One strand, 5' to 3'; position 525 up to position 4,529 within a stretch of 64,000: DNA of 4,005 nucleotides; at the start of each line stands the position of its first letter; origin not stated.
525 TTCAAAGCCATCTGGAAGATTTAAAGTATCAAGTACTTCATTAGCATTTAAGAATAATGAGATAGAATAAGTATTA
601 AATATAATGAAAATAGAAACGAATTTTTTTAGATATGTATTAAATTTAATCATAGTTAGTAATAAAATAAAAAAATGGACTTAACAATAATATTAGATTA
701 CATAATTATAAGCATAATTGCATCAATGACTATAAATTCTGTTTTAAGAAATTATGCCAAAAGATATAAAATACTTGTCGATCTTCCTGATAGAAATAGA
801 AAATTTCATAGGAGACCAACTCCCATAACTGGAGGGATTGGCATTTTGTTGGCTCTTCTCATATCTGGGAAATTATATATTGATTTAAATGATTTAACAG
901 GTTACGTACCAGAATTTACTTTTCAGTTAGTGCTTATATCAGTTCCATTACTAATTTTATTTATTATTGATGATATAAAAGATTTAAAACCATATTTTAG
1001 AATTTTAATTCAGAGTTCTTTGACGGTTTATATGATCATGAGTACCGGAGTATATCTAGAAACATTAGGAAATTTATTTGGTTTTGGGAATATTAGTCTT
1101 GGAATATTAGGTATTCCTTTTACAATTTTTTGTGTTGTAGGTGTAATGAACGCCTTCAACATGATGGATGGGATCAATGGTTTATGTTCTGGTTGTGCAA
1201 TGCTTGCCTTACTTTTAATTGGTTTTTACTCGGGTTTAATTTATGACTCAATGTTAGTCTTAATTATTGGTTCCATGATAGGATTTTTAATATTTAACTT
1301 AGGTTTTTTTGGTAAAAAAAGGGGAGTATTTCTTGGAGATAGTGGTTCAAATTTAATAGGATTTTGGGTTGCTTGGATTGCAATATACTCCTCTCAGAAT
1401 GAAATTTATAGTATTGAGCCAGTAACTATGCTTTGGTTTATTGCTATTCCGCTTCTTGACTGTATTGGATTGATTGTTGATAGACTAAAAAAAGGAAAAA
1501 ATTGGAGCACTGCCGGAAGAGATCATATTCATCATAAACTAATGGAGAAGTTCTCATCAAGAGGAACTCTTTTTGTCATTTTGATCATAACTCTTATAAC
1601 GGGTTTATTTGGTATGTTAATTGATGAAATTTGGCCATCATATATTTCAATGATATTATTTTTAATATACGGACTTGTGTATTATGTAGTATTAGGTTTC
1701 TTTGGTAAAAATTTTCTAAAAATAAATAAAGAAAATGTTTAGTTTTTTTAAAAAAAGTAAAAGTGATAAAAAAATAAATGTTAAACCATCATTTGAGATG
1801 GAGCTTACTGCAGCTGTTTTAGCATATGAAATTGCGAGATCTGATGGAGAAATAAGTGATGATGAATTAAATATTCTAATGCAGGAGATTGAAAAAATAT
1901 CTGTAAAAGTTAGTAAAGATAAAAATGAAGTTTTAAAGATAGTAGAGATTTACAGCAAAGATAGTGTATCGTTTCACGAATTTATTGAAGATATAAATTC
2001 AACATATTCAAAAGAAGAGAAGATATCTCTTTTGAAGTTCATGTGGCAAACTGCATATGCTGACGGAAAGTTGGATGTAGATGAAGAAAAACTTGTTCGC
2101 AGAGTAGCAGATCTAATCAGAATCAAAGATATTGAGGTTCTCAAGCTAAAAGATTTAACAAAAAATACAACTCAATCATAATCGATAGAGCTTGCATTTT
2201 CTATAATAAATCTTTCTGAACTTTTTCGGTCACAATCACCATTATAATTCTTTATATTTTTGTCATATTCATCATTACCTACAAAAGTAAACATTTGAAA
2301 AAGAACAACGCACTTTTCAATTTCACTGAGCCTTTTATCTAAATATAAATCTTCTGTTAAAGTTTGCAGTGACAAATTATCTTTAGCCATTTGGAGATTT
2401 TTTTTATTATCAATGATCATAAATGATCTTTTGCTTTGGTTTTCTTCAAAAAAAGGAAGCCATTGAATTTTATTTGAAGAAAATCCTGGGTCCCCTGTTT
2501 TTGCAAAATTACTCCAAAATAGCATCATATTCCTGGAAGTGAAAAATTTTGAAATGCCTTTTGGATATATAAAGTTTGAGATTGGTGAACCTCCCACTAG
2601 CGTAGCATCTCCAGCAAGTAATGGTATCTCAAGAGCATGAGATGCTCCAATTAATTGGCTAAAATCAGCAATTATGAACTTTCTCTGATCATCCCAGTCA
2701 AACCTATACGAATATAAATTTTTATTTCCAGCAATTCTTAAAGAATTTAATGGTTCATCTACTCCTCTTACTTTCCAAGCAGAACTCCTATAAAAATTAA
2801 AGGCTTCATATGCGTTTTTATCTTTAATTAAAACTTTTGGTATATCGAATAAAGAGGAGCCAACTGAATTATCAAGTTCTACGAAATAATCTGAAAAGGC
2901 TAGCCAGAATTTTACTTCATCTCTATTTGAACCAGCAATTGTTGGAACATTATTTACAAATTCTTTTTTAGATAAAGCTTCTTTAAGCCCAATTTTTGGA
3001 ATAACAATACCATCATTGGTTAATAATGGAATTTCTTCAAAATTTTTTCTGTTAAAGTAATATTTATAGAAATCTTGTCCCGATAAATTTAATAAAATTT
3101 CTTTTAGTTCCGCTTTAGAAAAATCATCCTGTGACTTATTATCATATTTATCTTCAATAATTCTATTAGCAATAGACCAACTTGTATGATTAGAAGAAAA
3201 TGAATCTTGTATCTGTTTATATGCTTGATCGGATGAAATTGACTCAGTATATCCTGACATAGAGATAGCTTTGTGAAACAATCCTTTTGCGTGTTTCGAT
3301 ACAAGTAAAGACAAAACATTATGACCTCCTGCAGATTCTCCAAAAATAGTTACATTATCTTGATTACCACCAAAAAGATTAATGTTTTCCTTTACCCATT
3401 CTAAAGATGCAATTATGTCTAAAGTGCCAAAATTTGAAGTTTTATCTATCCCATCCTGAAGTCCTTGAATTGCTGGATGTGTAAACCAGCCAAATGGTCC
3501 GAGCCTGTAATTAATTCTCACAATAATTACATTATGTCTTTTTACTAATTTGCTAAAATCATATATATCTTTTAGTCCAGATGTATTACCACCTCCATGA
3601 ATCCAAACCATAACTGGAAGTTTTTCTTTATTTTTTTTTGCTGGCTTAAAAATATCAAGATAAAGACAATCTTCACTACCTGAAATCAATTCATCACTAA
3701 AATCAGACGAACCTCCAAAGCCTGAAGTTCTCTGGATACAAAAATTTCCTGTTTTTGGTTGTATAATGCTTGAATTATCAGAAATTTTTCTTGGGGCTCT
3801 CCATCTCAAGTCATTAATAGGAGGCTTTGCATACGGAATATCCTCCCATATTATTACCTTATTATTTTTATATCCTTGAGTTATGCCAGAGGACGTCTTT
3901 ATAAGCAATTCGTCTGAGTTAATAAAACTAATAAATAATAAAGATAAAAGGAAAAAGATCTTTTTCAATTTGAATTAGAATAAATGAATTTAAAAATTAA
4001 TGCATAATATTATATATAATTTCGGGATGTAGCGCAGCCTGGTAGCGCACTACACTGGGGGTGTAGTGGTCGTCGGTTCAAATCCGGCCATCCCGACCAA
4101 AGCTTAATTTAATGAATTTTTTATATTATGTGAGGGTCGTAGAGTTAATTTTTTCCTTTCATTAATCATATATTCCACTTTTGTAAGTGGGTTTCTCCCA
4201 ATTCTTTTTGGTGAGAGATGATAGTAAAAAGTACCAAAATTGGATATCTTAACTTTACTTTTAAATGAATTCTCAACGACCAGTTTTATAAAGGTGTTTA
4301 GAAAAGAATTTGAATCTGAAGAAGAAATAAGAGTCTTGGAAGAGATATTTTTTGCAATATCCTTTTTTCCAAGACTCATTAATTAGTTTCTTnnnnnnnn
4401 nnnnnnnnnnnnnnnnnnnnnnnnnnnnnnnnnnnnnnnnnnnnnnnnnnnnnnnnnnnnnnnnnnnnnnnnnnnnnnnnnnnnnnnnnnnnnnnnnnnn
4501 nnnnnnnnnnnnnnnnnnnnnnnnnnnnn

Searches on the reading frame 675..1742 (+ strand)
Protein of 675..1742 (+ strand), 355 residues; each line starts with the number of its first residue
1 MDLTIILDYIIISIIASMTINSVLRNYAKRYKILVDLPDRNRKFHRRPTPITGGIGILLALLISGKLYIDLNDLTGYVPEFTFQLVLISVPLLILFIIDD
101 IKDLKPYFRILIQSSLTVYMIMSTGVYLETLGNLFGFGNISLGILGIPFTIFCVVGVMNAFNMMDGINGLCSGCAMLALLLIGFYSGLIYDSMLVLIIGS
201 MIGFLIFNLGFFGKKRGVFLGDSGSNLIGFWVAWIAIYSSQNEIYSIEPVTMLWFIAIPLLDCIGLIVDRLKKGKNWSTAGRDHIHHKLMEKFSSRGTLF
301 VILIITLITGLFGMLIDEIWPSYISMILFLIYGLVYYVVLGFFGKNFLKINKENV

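Call 79: search_protein_families(library=pfam, proteins=[window:675-1742:+], max_evalue=0.0001)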
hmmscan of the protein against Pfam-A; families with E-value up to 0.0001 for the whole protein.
window:675-1742:+ (355 aa): 1 family
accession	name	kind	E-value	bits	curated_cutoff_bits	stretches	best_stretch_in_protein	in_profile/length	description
PF00953.26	Glycos_transf_4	-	1.2e-28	100.5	27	1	85-239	4-159/160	Glycosyl transferase family 4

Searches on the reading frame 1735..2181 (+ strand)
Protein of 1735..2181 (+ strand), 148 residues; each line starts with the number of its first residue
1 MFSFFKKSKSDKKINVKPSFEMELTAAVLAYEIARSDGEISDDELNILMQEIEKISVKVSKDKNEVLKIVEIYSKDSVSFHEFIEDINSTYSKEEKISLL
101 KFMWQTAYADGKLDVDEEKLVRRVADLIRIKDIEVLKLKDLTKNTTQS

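Call 79: search_protein_families(library=pfam, proteins=[window:1735-2181:+], max_evalue=0.0001)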
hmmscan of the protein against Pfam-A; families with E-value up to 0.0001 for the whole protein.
window:1735-2181:+ (148 aa): 2 families
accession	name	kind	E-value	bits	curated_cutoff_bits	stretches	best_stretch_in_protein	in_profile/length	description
PF05099.18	TerB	-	4e-24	85.6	24.4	1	24-136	2-114/118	Tellurite resistance protein TerB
PF04391.17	DUF533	-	1.5e-05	25.1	29.6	0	33-58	80-105/178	Protein of unknown function (DUF533)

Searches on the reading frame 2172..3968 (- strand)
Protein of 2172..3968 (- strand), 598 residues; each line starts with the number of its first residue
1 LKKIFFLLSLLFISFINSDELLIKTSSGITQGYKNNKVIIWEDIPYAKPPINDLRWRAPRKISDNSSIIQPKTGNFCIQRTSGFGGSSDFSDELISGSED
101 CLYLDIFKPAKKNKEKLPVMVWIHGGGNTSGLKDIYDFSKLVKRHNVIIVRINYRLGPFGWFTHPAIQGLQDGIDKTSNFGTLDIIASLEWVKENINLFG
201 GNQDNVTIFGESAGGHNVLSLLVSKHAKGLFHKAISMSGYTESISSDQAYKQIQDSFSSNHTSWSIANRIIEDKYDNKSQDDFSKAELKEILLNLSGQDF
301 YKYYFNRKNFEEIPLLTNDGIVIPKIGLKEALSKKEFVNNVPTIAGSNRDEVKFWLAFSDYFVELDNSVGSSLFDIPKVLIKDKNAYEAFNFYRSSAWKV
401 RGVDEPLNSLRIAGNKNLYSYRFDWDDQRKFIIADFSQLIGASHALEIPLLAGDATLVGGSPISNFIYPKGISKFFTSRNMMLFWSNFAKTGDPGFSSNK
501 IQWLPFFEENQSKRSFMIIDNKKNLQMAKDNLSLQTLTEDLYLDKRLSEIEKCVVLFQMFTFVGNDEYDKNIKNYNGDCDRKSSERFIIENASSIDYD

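Call 4: search_protein_families(library=pfam, proteins=[window:2172-3968:-], max_evalue=0.01)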
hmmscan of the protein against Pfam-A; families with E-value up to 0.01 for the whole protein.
window:2172-3968:- (598 aa): 6 families
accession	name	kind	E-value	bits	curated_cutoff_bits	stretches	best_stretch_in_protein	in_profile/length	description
PF00135.34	COesterase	-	7.5e-83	279.7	27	2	22-360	4-325/515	Carboxylesterase family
PF20434.5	BD-FAE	-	4e-12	46.5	26.8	1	104-229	1-114/215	BD-FAE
PF07859.19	Abhydrolase_3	-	2.6e-09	37.6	25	1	120-239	1-108/210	alpha/beta hydrolase fold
PF10340.15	Say1_Mug180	-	7.2e-05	22.2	21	1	204-248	195-242/374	Steryl acetyl hydrolase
PF00326.27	Peptidase_S9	-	0.0014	18.6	22.6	1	184-276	47-130/213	Prolyl oligopeptidase family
PF00756.26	Esterase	-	0.002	18.4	22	0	190-244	104-153/251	Putative esterase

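Call 5: search_protein_families(library=ncbifam, proteins=[window:2172-3968:-], max_evalue=0.01)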
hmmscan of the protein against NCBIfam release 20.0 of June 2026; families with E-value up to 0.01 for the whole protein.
window:2172-3968:- (598 aa): 4 families
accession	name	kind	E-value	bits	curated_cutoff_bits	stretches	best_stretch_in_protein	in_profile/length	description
NF058653.1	LipP1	equivalog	2e-13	49.9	350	1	90-226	46-164/300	LipP1 family hormone-sensitive lipase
NF052354.1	EstLipQMycob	equivalog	3.1e-05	22.8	700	1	104-217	151-251/418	esterase LipQ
NF058651.1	GESAG_HSLs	subfamily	0.0021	17.2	430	1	118-253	68-187/296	GESAG motif subfamily hormone-sensitive lipase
NF007547.0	PRK10162.1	equivalog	0.0096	14.9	389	0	106-216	76-169/321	acetyl esterase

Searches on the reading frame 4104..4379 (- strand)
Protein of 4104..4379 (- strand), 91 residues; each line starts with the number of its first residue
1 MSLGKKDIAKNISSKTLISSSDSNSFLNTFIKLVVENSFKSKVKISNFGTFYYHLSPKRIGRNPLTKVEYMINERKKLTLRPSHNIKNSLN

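Call 4: search_protein_families(library=pfam, proteins=[window:4104-4379:-], max_evalue=0.01)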
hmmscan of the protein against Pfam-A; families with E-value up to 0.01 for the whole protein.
window:4104-4379:- (91 aa): 1 family
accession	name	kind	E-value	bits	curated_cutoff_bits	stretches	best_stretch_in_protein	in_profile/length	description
PF00216.26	Bac_DNA_binding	-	1.9e-16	60.5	22.4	1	5-91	3-90/90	Bacterial DNA-binding protein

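Call 5: search_protein_families(library=ncbifam, proteins=[window:4104-4379:-], max_evalue=0.01)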
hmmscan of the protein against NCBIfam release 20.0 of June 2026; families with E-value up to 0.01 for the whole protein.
window:4104-4379:- (91 aa): 5 families
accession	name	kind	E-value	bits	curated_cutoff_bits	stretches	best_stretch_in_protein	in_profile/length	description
NF001401.0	PRK00285.1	equivalog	2.5e-14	53.2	111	1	2-90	5-94/103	integration host factor subunit alpha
TIGR00987.1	himA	equivalog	1.3e-11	44.7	120.25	1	3-89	2-89/96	integration host factor subunit alpha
NF001222.0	PRK00199.1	equivalog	5.1e-05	23.4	115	1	16-90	15-90/95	integration host factor subunit beta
NF007945.0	PRK10664.1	equivalog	8.6e-05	23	157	1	5-91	3-90/90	nucleoid-associated protein HU-beta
TIGR00988.1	hip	equivalog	0.00028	21.2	119.95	1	8-89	7-89/94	integration host factor subunit beta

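Call 66: find_homologous_proteins(query=window:4104-4379:-, max_evalue=1e-10)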
Query window:4104-4379:- (91 aa): 120 proteins with E <= 1e-10 among 122 candidates.
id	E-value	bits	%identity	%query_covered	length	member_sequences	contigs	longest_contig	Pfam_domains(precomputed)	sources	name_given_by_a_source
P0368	7.3e-49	181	99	100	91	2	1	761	PF00216.27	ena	-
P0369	1.4e-28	116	66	100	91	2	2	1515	PF00216.27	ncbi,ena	-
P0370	2.4e-27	112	65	100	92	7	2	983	PF00216.27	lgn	-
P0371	2.5e-27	112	67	100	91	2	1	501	PF00216.27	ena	-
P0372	1.1e-26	110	63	100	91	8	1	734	PF00216.27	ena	-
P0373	1.7e-26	109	67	100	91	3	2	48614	PF00216.27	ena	-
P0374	1.7e-26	109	65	100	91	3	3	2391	PF00216.27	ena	-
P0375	2.1e-25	106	63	100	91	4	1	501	PF00216.27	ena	-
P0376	2.5e-25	106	65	100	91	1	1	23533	PF00216.27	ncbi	-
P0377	2.7e-25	106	64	100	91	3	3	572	PF00216.27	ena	-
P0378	2.8e-25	106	63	100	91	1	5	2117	PF00216.27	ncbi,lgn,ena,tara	tara:strand:+ start:626 stop:901 length:276 start_codon:yes stop_codon:yes gene_type:complete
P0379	6.5e-25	104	63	100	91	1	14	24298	PF00216.27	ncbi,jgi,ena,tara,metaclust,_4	tara:strand:- start:58 stop:333 length:276 start_codon:yes stop_codon:yes gene_type:complete|metaclu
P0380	7.7e-25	104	64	100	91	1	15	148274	PF00216.27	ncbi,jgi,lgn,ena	jgi:integration host factor subunit alpha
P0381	1.3e-24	104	58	100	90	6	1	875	PF00216.27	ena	-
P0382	3.4e-24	102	62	100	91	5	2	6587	PF00216.27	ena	-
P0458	5.4e-19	86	56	100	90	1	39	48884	PF00216.27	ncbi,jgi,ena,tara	tara:strand:- start:4290 stop:4562 length:273 start_codon:yes stop_codon:yes gene_type:complete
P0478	8.6e-16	75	51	100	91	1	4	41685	PF00216.27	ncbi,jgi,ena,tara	jgi:nucleoid DNA-binding protein|tara:strand:- start:7598 stop:7873 length:276 start_codon:yes stop_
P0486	6.5e-12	63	47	100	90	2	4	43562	PF00216.27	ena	-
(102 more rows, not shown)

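Call 67: find_encoding_contigs(protein=P0486, flank=7000, max_places=2)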
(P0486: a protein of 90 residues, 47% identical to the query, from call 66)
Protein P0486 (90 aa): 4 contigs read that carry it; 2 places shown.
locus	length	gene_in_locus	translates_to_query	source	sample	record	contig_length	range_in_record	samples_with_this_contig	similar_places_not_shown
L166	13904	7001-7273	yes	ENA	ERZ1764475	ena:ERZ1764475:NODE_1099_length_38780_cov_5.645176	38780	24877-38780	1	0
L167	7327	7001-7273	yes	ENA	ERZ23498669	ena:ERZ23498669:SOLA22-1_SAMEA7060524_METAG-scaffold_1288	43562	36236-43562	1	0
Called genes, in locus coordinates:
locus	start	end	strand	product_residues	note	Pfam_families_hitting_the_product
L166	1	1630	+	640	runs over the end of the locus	PF03483:B3_4, PF03484:B5, PF17759:tRNA_synthFbeta, PF03147:FDX-ACB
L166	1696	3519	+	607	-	PF02563:Poly_export, PF10531:SLBB, PF22461:SLBB_2 (weak), PF10531:SLBB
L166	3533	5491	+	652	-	PF06082:YjbH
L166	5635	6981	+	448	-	-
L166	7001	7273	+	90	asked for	PF00216:Bac_DNA_binding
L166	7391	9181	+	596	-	PF00135:COesterase, PF20434:BD-FAE, PF07859:Abhydrolase_3 (weak), PF00135:COesterase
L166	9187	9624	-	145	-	PF05099:TerB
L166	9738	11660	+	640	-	PF13727:CoA_binding_3 (weak), PF17836:PglD_N (faint), PF01073:3Beta_HSD, PF01370:Epimerase, PF02719:Polysacc_synt_2, PF04321:RmlD_sub_bind, PF07993:NAD_binding_4 (weak), PF16363:GDP_Man_Dehyd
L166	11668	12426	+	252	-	PF00459:Inositol_P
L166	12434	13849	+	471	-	PF00875:DNA_photolyase, PF03441:FAD_binding_7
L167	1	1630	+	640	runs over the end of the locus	PF03483:B3_4, PF03484:B5, PF17759:tRNA_synthFbeta, PF03147:FDX-ACB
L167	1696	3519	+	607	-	PF02563:Poly_export, PF10531:SLBB, PF22461:SLBB_2 (weak), PF10531:SLBB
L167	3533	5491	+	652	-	PF06082:YjbH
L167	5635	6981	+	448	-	-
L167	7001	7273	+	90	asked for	PF00216:Bac_DNA_binding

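Call 68: find_encoding_contigs(protein=P0478, flank=7000, max_places=2)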
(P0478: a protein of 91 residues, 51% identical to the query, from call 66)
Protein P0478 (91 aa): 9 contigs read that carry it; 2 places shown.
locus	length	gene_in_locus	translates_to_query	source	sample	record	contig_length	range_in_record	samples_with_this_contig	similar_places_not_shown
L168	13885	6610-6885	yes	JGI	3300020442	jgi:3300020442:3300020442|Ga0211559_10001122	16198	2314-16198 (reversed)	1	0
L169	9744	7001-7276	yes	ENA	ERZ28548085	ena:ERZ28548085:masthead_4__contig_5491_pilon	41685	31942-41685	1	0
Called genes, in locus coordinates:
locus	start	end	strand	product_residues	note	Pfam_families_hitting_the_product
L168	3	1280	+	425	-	?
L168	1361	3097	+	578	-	PF02563:Poly_export, PF22461:SLBB_2 (faint), PF10531:SLBB (faint)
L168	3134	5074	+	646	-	PF06082:YjbH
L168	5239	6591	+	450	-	-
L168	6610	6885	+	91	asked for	PF00216:Bac_DNA_binding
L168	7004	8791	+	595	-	PF00135:COesterase, PF20434:BD-FAE (faint), PF07859:Abhydrolase_3 (weak), PF00135:COesterase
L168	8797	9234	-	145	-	PF05099:TerB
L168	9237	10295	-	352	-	PF00953:Glycos_transf_4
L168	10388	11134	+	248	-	PF00459:Inositol_P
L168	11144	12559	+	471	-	PF00875:DNA_photolyase, PF03441:FAD_binding_7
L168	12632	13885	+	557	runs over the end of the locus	PF01268:FTHFS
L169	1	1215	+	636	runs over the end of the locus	PF03483:B3_4, PF03484:B5, PF17759:tRNA_synthFbeta, PF03147:FDX-ACB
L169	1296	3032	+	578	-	PF02563:Poly_export, PF22461:SLBB_2 (faint), PF10531:SLBB (faint)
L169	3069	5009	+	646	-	PF06082:YjbH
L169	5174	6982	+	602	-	-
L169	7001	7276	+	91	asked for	PF00216:Bac_DNA_binding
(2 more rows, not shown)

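Call 69: find_encoding_contigs(protein=P0458, flank=7000, max_places=2)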
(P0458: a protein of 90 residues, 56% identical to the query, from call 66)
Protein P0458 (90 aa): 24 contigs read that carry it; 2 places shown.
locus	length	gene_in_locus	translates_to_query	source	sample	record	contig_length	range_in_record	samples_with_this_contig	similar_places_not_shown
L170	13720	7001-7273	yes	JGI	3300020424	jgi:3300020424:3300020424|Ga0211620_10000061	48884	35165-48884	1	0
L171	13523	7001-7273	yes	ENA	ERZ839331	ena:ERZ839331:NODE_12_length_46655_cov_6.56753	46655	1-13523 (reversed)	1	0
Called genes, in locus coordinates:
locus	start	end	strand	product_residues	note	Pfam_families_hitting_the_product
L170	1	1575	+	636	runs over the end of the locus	PF03483:B3_4, PF03484:B5, PF17759:tRNA_synthFbeta, PF03147:FDX-ACB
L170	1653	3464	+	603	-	PF02563:Poly_export, PF10531:SLBB (weak), PF22461:SLBB_2 (weak), PF10531:SLBB (weak)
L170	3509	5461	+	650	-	PF06082:YjbH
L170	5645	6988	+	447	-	-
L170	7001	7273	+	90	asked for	PF00216:Bac_DNA_binding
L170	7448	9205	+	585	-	PF00135:COesterase, PF20434:BD-FAE, PF07859:Abhydrolase_3, PF00135:COesterase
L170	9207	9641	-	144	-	PF05099:TerB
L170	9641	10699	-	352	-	PF00953:Glycos_transf_4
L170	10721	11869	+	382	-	PF23500:DUF7133, PF07995:GSDH (weak), PF22807:TrAA12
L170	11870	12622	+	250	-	PF00459:Inositol_P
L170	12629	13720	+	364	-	?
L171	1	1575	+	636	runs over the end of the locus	PF03483:B3_4, PF03484:B5, PF17759:tRNA_synthFbeta, PF03147:FDX-ACB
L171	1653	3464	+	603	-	PF02563:Poly_export, PF10531:SLBB (weak), PF22461:SLBB_2 (weak), PF10531:SLBB (weak)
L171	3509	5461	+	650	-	PF06082:YjbH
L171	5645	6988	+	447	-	-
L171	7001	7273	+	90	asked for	PF00216:Bac_DNA_binding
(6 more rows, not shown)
